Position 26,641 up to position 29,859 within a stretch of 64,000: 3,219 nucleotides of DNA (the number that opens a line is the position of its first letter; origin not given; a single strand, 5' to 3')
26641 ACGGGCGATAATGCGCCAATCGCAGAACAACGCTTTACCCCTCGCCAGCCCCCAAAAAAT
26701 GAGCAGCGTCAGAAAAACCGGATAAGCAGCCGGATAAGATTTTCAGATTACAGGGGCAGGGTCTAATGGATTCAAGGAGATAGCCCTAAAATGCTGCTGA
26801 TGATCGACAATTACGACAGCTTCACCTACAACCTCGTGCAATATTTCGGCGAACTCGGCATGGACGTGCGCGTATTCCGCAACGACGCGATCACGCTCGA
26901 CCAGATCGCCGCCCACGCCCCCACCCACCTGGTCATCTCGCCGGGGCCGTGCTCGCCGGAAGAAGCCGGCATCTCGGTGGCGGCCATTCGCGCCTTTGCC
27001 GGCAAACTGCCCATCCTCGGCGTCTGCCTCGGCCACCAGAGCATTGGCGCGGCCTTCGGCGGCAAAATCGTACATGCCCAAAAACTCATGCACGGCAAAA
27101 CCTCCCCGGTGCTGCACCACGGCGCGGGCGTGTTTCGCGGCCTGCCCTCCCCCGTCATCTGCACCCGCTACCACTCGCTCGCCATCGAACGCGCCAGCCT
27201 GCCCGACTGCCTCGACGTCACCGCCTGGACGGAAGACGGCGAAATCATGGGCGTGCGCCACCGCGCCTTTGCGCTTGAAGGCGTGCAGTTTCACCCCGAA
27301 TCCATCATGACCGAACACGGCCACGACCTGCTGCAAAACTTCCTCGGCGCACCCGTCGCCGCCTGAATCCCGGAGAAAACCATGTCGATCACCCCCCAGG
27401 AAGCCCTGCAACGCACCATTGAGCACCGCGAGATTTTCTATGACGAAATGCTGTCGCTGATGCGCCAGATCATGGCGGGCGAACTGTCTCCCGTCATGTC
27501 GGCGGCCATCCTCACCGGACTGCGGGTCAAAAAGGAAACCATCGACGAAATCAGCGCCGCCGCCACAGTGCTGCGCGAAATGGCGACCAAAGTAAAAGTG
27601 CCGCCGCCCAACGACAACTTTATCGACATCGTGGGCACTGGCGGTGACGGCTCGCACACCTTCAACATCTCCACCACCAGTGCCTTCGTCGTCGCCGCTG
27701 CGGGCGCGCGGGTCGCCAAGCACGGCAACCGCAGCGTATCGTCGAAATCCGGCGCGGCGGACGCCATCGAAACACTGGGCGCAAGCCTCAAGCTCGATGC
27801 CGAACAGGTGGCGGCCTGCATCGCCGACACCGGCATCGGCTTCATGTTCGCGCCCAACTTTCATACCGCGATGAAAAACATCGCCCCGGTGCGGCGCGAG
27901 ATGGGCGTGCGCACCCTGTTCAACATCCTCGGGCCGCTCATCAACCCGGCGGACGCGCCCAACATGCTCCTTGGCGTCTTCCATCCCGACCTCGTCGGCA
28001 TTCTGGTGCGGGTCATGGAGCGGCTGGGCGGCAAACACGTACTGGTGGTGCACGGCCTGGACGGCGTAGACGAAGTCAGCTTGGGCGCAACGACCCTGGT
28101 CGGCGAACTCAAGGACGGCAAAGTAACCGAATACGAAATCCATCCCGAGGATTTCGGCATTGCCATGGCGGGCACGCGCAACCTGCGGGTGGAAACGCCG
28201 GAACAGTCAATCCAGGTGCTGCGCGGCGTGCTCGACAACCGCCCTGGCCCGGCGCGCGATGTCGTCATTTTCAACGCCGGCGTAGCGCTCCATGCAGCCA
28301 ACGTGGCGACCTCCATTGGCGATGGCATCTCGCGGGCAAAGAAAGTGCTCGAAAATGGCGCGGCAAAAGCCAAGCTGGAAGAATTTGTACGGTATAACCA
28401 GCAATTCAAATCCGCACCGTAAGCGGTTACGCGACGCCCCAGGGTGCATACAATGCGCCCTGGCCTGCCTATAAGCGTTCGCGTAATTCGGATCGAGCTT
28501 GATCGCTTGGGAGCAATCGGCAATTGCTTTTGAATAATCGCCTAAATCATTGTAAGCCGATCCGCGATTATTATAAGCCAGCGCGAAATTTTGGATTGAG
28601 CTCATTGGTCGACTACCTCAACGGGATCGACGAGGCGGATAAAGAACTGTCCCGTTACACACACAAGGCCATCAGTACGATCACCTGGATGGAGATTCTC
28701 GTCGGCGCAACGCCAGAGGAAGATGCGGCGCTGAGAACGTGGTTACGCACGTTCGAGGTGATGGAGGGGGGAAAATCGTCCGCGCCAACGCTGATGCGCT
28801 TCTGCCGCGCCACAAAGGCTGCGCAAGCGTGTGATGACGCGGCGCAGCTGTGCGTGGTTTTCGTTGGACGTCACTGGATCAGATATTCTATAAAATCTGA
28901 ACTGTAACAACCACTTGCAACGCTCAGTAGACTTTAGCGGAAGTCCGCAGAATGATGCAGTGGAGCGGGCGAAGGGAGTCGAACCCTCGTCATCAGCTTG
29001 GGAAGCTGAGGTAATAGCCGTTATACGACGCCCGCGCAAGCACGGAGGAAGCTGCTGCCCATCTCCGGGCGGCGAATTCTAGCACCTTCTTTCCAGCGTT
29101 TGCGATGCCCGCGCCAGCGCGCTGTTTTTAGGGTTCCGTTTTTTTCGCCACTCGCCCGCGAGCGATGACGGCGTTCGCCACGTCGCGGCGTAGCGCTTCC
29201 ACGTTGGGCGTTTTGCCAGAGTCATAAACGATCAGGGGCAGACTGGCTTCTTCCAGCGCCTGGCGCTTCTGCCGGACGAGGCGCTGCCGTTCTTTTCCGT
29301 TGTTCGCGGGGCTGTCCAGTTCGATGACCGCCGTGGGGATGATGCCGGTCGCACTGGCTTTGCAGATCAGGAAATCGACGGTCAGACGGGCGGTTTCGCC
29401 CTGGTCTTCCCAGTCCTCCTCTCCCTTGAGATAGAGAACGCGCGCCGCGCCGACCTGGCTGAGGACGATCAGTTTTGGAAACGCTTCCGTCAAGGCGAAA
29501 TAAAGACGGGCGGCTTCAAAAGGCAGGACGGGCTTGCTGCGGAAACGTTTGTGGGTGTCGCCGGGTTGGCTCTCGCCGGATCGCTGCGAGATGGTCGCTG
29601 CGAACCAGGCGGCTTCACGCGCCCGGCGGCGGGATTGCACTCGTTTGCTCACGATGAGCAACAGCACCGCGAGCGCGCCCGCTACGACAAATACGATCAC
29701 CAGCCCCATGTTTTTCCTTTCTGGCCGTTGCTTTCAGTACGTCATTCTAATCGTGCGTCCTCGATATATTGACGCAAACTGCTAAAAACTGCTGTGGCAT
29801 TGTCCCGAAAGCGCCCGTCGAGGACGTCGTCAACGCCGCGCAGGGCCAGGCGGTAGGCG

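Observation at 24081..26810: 2.7-kb integrase/HicAB/AlpA mini-island inserted in the first codons of trpG and rebuilding the gene start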

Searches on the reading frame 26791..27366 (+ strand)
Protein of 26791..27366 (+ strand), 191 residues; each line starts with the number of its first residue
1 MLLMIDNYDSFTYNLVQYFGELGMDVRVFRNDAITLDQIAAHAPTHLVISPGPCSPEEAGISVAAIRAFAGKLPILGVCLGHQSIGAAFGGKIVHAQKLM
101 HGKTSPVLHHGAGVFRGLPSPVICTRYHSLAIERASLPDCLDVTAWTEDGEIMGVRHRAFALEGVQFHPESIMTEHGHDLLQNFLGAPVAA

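Call 4: search_protein_families(library=pfam, proteins=[window:26791-27366:+], max_evalue=0.01)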
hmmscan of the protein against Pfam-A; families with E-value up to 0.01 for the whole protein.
window:26791-27366:+ (191 aa): 2 families
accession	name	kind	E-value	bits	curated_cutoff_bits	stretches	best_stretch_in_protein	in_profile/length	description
PF00117.34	GATase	-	2.2e-61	207.3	22.8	1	3-185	1-187/190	Glutamine amidotransferase class-I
PF07722.19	Peptidase_C26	-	8.7e-11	42.4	20.5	1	68-170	101-219/219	Peptidase C26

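Call 30: find_encoding_contigs(protein=window:26791-27366:+, flank=6000, max_places=10)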
Protein window:26791-27366:+ (191 aa): 1 contig read that carries it; 1 place shown.
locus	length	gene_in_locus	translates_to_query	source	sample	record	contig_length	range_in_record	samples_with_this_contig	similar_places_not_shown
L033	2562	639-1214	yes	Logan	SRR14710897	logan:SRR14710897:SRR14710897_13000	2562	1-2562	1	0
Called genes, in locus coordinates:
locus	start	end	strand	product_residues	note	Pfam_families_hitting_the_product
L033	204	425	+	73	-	PF05930:Phage_AlpA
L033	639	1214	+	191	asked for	PF00117:GATase, PF07722:Peptidase_C26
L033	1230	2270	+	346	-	PF02885:Glycos_trans_3N, PF00591:Glycos_transf_3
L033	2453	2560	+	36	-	?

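Call 41: find_homologous_proteins(query=window:26791-27366:+, max_evalue=1e-40)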
Query window:26791-27366:+ (191 aa): 8000 proteins with E <= 1e-40 among 8000 candidates; the best 120 are listed.
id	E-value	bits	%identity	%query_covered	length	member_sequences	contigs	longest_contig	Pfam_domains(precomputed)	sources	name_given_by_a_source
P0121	2.4e-125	434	100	100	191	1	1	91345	PF07722.20,PF00117.35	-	-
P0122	1.9e-110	385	88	99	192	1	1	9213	PF07722.20,PF00117.35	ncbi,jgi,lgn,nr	ncbi:MAG: aminodeoxychorismate/anthranilate synthase component II [Azoarcus sp.]|jgi:anthranilate sy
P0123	1.2e-108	379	87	99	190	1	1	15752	PF07722.20,PF00117.35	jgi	jgi:anthranilate synthase component 2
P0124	2.3e-108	378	87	97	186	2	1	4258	PF07722.20,PF00117.35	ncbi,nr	ncbi:MAG: aminodeoxychorismate/anthranilate synthase component II [Azoarcus sp.]|nr:aminodeoxychoris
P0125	1.5e-107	376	86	100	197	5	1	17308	PF07722.20,PF00117.35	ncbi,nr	ncbi:MAG: aminodeoxychorismate/anthranilate synthase component II [Azoarcus sp.]|nr:aminodeoxychoris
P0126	1.1e-106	373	87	97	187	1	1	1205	PF07722.20,PF00117.35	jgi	jgi:anthranilate synthase component 2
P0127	1.1e-105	370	85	97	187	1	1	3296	PF07722.20,PF00117.35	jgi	jgi:anthranilate synthase component 2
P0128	5.1e-105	367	85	99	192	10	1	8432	PF07722.20,PF00117.35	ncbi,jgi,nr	ncbi:MAG: aminodeoxychorismate/anthranilate synthase component II [Azoarcus sp.]|jgi:anthranilate sy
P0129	1.8e-104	366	84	99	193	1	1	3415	PF07722.20,PF00117.35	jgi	jgi:anthranilate synthase component 2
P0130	7.1e-104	364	84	97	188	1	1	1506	PF07722.20,PF00117.35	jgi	jgi:anthranilate synthase component 2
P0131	8.5e-104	363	84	97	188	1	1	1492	PF07722.20,PF00117.35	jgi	jgi:anthranilate synthase component 2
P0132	9.2e-104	363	86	96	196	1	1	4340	PF07722.20,PF00117.35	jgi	-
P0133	1.1e-103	363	83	97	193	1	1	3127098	PF07722.20,PF00117.35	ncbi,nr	ncbi:anthranilate/aminodeoxychorismate synthase component II [Zoogloeaceae bacteirum Par-f-2]|nr:ant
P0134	1.5e-103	363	84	99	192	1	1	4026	PF07722.20,PF00117.35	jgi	jgi:anthranilate synthase component 2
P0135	1.7e-103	363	84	97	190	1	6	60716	PF07722.20,PF00117.35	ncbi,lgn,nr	ncbi:glutamine amidotransferase [Betaproteobacteria bacterium]|nr:glutamine amidotransferase [Betapr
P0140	2.6e-102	359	84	97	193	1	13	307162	PF07722.20,PF00117.35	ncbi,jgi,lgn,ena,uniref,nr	ncbi:aminodeoxychorismate/anthranilate synthase component II [Pseudothauera lacus]|jgi:anthranilate 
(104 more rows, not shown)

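Call 42: find_encoding_contigs(protein=P0122, flank=5000, max_places=2)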
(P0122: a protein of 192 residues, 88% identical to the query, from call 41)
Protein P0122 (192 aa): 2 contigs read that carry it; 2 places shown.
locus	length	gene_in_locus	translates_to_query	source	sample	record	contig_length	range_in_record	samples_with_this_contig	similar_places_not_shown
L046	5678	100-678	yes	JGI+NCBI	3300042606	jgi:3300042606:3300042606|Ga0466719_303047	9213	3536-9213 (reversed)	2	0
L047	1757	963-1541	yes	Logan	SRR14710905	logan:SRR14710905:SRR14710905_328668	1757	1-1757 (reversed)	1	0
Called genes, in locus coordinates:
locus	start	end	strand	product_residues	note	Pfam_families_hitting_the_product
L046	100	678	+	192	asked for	PF00117:GATase, PF07722:Peptidase_C26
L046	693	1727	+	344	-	PF02885:Glycos_trans_3N, PF00591:Glycos_transf_3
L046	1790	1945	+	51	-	-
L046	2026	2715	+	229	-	PF04402:SIMPL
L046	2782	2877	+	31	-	-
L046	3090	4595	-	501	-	PF02550:AcetylCoA_hydro, PF13336:AcetylCoA_hyd_C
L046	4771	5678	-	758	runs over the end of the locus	PF00390:malic, PF03949:Malic_M, PF01515:PTA_PTB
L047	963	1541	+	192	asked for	PF00117:GATase, PF07722:Peptidase_C26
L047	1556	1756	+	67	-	?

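Call 43: find_encoding_contigs(protein=P0123, flank=5000, max_places=2)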
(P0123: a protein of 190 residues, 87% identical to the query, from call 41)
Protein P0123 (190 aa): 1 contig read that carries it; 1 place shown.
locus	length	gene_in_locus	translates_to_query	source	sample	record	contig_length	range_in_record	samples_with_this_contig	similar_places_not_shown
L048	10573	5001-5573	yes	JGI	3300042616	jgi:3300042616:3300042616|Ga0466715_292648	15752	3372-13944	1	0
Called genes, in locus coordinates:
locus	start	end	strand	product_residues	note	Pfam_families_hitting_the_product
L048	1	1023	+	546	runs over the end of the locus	PF00342:PGI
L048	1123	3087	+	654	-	PF01435:Peptidase_M48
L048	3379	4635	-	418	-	PF13433:Peripla_BP_5, PF13458:Peripla_BP_6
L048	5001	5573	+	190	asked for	PF00117:GATase, PF07722:Peptidase_C26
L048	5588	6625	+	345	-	PF02885:Glycos_trans_3N, PF00591:Glycos_transf_3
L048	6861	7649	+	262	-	PF00218:IGPS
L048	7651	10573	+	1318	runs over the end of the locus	PF27051:TamB_N, PF04357:TamB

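Call 45: find_encoding_contigs(protein=P0140, flank=4000, max_places=3)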
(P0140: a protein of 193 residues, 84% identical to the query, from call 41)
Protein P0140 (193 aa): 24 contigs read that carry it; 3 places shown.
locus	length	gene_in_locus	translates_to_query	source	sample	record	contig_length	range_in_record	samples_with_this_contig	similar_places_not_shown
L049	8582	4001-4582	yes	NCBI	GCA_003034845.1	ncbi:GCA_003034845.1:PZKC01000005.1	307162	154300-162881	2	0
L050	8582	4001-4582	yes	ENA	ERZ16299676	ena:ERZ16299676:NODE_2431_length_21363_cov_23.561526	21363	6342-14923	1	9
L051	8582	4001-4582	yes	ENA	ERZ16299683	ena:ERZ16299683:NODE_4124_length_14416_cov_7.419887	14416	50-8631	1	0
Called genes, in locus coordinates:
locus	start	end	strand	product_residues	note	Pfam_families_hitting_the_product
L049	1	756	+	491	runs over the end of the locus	PF04715:, PF00425:Chorismate_bind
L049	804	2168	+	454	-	PF00202:Aminotran_3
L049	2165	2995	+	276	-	PF05853:BKACE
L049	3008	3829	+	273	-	-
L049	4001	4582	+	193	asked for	PF00117:GATase, PF07722:Peptidase_C26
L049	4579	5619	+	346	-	PF02885:Glycos_trans_3N, PF00591:Glycos_transf_3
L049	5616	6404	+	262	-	PF00218:IGPS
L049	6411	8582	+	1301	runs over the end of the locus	PF27051:TamB_N, PF04357:TamB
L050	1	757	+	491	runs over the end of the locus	PF04715:, PF00425:Chorismate_bind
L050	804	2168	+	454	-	PF00202:Aminotran_3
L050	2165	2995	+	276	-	PF05853:BKACE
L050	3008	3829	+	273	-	-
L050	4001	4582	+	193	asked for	PF00117:GATase, PF07722:Peptidase_C26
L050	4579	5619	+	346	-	PF02885:Glycos_trans_3N, PF00591:Glycos_transf_3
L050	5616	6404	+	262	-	PF00218:IGPS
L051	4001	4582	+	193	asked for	PF00117:GATase, PF07722:Peptidase_C26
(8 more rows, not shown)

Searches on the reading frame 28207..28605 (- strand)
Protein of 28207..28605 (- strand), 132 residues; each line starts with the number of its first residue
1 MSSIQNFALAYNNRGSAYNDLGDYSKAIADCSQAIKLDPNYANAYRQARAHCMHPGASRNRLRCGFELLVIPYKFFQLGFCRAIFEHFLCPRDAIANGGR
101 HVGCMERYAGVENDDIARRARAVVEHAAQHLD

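Call 75: search_protein_families(library=pfam, proteins=[window:28207-28605:-], max_evalue=0.01)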
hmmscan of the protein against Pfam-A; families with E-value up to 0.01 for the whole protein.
window:28207-28605:- (132 aa): 9 families
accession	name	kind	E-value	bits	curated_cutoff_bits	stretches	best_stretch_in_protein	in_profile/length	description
PF00515.34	TPR_1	-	2.8e-12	46.3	27.8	1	8-41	1-34/34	Tetratricopeptide repeat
PF13181.12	TPR_8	-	2.7e-08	33.8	25.7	1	10-41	3-34/34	Tetratricopeptide repeat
PF13414.12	TPR_11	-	7.1e-08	32.5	26.8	1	15-46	1-32/42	TPR repeat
PF07719.23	TPR_2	-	2.2e-07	30.9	27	1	8-41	1-34/34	Tetratricopeptide repeat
PF13431.12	TPR_17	-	2.8e-05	24.5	24.4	0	6-29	11-34/34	Tetratricopeptide repeat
PF13428.12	TPR_14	-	0.0016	19.3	23.5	1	13-47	6-40/44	Tetratricopeptide repeat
PF13424.12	TPR_12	-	0.0017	18.9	30.1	1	8-53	3-48/77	Tetratricopeptide repeat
PF13432.12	TPR_16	-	0.0029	18.4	32.7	1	8-41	31-64/65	Tetratricopeptide repeat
PF13371.12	TPR_9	-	0.0053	17.2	35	0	11-44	32-65/73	Tetratricopeptide repeat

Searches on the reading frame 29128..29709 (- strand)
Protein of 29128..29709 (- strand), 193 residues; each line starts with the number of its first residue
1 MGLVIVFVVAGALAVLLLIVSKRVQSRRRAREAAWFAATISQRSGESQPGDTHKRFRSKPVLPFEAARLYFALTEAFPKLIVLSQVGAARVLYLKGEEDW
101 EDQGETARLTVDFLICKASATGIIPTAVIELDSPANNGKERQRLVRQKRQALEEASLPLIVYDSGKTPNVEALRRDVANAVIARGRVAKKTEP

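Call 75: search_protein_families(library=pfam, proteins=[window:29128-29709:-], max_evalue=0.01)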
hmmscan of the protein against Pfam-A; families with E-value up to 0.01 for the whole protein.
window:29128-29709:- (193 aa): 1 family
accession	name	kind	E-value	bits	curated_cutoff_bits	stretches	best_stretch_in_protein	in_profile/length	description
PF10881.14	DUF2726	-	1.9e-11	44.2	24.7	1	65-177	8-123/126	Protein of unknown function (DUF2726)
